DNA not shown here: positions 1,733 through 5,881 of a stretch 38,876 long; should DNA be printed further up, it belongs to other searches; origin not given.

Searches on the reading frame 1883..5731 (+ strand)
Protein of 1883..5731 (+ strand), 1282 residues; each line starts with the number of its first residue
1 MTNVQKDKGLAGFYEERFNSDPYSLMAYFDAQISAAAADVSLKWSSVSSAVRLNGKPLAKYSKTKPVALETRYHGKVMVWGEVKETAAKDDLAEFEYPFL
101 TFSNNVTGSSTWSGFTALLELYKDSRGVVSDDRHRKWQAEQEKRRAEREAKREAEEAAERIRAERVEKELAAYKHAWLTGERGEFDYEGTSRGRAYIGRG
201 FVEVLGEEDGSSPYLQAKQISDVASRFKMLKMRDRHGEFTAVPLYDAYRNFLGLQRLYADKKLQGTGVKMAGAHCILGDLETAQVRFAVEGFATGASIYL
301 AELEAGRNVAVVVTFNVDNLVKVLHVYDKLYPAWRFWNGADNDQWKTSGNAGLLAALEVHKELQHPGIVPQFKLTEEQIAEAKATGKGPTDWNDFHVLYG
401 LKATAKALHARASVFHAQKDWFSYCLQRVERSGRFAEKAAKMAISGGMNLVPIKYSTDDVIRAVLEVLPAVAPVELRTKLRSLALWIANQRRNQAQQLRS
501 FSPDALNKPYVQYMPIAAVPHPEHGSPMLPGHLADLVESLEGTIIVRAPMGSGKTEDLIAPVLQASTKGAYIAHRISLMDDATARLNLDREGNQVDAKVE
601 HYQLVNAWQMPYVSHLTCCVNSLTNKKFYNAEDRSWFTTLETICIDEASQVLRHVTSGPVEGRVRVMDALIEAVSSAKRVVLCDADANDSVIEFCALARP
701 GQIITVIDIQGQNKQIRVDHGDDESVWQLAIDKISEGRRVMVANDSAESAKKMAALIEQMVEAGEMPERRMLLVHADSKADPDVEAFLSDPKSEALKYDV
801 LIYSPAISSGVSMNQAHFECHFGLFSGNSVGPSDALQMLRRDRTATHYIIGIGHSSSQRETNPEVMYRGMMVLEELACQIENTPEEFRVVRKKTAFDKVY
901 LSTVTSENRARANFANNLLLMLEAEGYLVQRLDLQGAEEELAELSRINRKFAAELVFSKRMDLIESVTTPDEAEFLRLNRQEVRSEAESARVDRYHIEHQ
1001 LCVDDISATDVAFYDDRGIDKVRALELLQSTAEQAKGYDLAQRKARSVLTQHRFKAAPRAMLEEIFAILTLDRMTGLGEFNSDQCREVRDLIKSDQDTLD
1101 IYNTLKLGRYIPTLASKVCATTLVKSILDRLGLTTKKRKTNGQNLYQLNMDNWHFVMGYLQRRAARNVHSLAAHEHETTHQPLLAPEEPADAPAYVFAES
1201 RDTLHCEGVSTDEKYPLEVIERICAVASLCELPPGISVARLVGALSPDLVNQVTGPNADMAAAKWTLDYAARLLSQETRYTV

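Call 24: search_protein_families(library=pfam, proteins=[window:1883-5731:+], max_evalue=0.01)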
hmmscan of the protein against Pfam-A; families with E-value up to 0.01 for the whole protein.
window:1883-5731:+ (1282 aa): 2 families
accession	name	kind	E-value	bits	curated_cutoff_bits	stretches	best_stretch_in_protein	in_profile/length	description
PF02399.21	Herpes_ori_bp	-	1.2e-06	27.4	20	1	544-707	52-210/820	Origin of replication binding protein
PF00270.35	DEAD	-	0.0029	17.8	26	1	543-654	16-132/167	DEAD/DEAH box helicase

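Call 59: search_protein_families(library=ncbifam, proteins=[window:1883-5731:+], max_evalue=0.01)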
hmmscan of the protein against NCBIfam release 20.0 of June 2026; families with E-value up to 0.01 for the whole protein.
window:1883-5731:+ (1282 aa): 1 family
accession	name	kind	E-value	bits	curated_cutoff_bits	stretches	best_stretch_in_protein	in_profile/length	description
NF042913.1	CyRepA1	equivalog_domain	1.1e-104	351.5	200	1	542-1138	3-595/595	plasmid replication protein, CyRepA1 family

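Call 80: search_protein_families(library=phrogs, proteins=[window:1883-5731:+], max_evalue=0.001)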
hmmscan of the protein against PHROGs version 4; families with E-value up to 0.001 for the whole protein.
window:1883-5731:+ (1282 aa): 9 families
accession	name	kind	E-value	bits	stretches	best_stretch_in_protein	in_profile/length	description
phrog_4913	-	DNA, RNA and nucleotide metabolism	6.2e-286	952.9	2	9-1044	5-1006/1290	replication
phrog_38391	-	unknown function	1.1e-44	153.8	1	601-1022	256-637/750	-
phrog_2249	-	DNA, RNA and nucleotide metabolism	1.1e-31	111.3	1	208-417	132-328/802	DNA primase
phrog_35358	-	DNA, RNA and nucleotide metabolism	1.4e-21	77.3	1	209-410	141-359/968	DNA primase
phrog_18871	-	DNA, RNA and nucleotide metabolism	6.3e-14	53.1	1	10-162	3-152/280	replication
phrog_3712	-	DNA, RNA and nucleotide metabolism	1.3e-13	50.9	1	546-847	398-685/927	replication origin binding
phrog_10417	-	DNA, RNA and nucleotide metabolism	3.3e-09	36.7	1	542-852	304-580/787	helicase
phrog_16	-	DNA, RNA and nucleotide metabolism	0.00018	20.8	0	542-651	291-388/986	DNA helicase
phrog_510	-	DNA, RNA and nucleotide metabolism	0.00039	20.2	1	210-440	147-393/667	DNA primase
